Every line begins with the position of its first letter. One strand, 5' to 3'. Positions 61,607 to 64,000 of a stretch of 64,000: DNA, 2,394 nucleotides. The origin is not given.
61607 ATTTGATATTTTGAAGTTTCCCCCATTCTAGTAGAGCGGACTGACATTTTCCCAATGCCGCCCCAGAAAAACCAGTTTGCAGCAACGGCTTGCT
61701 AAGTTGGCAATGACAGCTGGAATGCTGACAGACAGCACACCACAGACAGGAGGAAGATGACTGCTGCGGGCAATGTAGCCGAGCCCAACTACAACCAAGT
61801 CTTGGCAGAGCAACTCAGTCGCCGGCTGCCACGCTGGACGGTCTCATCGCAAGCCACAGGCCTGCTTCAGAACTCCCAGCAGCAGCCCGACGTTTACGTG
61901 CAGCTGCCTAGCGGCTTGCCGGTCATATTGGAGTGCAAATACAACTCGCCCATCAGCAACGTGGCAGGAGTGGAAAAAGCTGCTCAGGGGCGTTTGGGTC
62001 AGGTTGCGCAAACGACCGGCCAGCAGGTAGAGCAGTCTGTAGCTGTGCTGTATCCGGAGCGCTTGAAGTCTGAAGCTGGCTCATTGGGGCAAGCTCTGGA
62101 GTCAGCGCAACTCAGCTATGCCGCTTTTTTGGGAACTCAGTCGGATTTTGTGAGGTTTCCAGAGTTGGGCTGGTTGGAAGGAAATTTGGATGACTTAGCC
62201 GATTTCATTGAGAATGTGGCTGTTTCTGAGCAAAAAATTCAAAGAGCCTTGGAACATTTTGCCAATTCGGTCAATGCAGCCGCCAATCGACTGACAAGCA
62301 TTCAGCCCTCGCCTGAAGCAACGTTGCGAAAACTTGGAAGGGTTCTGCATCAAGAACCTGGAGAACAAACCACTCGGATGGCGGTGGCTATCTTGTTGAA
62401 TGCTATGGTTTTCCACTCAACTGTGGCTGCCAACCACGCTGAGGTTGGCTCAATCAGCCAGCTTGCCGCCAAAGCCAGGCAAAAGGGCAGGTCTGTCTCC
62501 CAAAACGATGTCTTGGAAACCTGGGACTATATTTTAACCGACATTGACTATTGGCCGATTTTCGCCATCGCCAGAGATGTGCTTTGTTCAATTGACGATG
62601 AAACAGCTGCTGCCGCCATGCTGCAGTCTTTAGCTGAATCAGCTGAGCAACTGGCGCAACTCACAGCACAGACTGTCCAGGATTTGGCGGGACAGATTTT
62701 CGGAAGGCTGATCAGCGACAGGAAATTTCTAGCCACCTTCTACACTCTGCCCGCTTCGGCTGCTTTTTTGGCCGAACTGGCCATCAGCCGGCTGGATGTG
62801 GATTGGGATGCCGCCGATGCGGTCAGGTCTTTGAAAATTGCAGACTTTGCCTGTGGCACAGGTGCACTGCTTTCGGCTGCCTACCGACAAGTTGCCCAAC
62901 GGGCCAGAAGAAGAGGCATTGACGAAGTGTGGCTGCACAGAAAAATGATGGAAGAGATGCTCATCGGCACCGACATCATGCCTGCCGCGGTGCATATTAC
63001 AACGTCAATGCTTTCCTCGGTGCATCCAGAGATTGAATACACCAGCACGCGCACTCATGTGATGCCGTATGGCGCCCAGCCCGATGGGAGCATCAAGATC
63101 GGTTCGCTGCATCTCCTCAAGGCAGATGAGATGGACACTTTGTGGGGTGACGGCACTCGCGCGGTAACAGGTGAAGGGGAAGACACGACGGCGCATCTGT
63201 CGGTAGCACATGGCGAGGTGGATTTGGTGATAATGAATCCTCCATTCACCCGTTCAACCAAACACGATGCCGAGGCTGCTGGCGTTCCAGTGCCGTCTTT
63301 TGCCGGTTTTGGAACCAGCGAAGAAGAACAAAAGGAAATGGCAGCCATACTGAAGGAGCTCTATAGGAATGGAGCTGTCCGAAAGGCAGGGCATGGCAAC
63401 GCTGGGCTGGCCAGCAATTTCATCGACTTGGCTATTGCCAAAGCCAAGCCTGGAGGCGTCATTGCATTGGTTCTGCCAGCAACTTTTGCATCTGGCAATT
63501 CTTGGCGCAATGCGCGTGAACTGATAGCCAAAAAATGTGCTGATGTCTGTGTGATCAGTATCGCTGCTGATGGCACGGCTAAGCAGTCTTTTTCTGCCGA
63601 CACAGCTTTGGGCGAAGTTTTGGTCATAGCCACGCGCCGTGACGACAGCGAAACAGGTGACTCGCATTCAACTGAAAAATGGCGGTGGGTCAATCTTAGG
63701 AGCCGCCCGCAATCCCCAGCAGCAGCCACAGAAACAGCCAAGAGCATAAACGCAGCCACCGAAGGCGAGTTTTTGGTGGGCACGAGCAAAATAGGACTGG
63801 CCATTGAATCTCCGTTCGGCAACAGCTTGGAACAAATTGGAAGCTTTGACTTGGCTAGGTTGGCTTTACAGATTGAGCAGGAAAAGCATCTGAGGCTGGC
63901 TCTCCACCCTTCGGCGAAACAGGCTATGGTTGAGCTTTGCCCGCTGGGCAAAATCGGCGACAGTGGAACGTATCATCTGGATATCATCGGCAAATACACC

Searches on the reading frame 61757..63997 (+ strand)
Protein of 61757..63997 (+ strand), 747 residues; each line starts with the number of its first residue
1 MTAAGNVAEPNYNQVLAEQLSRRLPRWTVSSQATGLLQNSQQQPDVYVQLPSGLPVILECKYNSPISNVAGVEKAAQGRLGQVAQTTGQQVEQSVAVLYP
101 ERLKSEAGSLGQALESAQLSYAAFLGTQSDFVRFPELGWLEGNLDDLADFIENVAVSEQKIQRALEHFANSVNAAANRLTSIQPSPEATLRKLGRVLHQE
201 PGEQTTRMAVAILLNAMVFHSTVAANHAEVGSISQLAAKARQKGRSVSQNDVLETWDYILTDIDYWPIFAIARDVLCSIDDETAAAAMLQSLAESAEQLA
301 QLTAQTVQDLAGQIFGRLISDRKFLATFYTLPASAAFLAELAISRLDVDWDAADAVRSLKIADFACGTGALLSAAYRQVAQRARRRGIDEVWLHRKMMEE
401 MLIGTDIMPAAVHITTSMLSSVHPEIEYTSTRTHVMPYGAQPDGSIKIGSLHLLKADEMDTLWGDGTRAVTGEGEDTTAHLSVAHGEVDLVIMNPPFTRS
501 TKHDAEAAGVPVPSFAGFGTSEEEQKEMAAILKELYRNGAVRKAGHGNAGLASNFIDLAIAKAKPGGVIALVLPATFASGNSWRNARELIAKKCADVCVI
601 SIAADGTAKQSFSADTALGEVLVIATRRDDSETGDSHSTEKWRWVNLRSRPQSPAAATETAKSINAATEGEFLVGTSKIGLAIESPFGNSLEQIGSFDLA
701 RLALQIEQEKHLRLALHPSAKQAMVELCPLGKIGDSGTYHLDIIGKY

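Call 75: search_protein_families(library=pfam, proteins=[window:61757-63997:+], max_evalue=0.01)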
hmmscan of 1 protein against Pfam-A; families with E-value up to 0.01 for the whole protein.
window:61757-63997:+ (747 aa): 4 families
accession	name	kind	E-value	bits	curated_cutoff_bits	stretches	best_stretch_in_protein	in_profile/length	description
PF07669.17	Eco57I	-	1.5e-07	32.2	25.3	1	402-594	3-157/171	Eco57I restriction-modification methylase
PF02384.22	N6_Mtase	-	1.2e-05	25.3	20.4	0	485-628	123-234/311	N-6 DNA Methylase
PF23525.1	Methyltransf_36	-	0.00062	19.5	27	1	360-421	43-98/268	AprA MT2-like domain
PF05175.20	MTS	-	0.0013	18.8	23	0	483-506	94-117/170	Methyltransferase small domain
